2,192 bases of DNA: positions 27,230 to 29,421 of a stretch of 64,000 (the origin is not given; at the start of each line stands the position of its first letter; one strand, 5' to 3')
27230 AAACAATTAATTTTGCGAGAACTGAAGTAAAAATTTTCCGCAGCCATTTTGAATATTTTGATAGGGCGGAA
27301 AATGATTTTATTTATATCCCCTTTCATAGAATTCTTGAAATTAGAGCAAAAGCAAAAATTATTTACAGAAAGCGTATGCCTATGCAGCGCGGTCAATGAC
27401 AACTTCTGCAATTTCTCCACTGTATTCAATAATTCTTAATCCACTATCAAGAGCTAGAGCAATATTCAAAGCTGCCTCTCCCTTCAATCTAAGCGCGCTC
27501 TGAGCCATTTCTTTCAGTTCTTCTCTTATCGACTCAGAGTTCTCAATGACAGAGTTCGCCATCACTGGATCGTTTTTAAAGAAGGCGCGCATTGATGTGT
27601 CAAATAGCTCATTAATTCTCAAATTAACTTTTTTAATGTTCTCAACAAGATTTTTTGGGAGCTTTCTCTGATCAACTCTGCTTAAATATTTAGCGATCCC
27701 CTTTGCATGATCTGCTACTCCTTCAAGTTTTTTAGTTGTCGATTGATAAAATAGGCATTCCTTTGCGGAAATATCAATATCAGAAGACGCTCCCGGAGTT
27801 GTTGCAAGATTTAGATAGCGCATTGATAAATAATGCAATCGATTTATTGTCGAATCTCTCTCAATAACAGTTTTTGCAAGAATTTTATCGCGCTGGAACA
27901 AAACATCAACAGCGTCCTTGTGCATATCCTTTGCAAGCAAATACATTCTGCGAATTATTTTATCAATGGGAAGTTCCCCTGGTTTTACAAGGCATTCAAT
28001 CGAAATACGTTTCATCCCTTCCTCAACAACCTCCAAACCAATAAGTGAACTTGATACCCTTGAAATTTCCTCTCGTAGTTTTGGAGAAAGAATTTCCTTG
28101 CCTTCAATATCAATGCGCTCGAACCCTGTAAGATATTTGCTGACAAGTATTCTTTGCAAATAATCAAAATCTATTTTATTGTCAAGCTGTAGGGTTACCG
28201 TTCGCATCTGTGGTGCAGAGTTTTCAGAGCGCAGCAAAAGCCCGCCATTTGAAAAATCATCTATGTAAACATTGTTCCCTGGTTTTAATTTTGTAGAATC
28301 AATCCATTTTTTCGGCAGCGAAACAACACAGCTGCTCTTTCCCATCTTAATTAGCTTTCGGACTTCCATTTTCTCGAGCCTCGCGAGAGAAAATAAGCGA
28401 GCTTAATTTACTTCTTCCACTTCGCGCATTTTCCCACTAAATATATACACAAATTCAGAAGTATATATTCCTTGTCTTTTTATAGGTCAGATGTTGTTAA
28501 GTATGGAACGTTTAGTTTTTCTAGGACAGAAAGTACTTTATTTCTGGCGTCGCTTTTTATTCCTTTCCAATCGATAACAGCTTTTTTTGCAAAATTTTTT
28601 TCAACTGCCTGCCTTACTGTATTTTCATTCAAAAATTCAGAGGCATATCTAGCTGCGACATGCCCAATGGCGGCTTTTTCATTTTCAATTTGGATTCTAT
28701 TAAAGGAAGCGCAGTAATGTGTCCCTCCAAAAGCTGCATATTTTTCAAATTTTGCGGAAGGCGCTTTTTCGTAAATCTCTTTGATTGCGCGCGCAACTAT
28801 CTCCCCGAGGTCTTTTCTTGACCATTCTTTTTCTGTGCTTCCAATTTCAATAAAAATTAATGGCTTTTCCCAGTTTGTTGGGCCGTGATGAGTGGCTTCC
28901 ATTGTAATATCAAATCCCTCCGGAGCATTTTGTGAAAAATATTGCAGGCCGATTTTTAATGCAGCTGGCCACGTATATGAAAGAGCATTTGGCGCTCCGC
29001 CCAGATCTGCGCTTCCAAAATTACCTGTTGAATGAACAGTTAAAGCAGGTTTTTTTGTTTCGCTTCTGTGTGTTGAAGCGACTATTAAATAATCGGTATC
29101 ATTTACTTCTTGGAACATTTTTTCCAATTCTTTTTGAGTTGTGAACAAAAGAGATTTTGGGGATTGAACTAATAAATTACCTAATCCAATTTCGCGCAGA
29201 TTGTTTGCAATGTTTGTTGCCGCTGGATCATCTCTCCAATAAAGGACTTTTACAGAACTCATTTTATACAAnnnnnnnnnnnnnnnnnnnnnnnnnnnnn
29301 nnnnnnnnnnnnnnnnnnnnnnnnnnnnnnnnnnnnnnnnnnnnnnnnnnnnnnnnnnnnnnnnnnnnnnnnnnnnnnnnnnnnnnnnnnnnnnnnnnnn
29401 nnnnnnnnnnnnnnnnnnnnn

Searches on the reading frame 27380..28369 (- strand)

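Call 84: search_protein_families(library=pfam, max_evalue=0.001, proteins=[window:27380-28369:-])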
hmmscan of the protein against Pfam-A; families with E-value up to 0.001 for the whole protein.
window:27380-28369:- (329 aa): 2 families
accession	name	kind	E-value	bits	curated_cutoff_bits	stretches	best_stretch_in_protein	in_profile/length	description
PF01895.24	PhoU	-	5.3e-17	62.4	23.5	1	139-228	1-88/89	PhoU domain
PF04014.23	MazE_antitoxin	-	0.00063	20.1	24.7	0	10-52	4-46/48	Antidote-toxin recognition MazE, bacterial antitoxin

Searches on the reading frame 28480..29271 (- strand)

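Call 84: search_protein_families(library=pfam, max_evalue=0.001, proteins=[window:28480-29271:-])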
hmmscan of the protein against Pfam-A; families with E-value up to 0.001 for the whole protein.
window:28480-29271:- (263 aa): 1 family
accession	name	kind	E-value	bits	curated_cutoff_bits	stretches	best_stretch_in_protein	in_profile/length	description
PF04414.18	tRNA_deacylase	-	8e-65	218.6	33.6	1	57-256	3-203/205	D-aminoacyl-tRNA deacylase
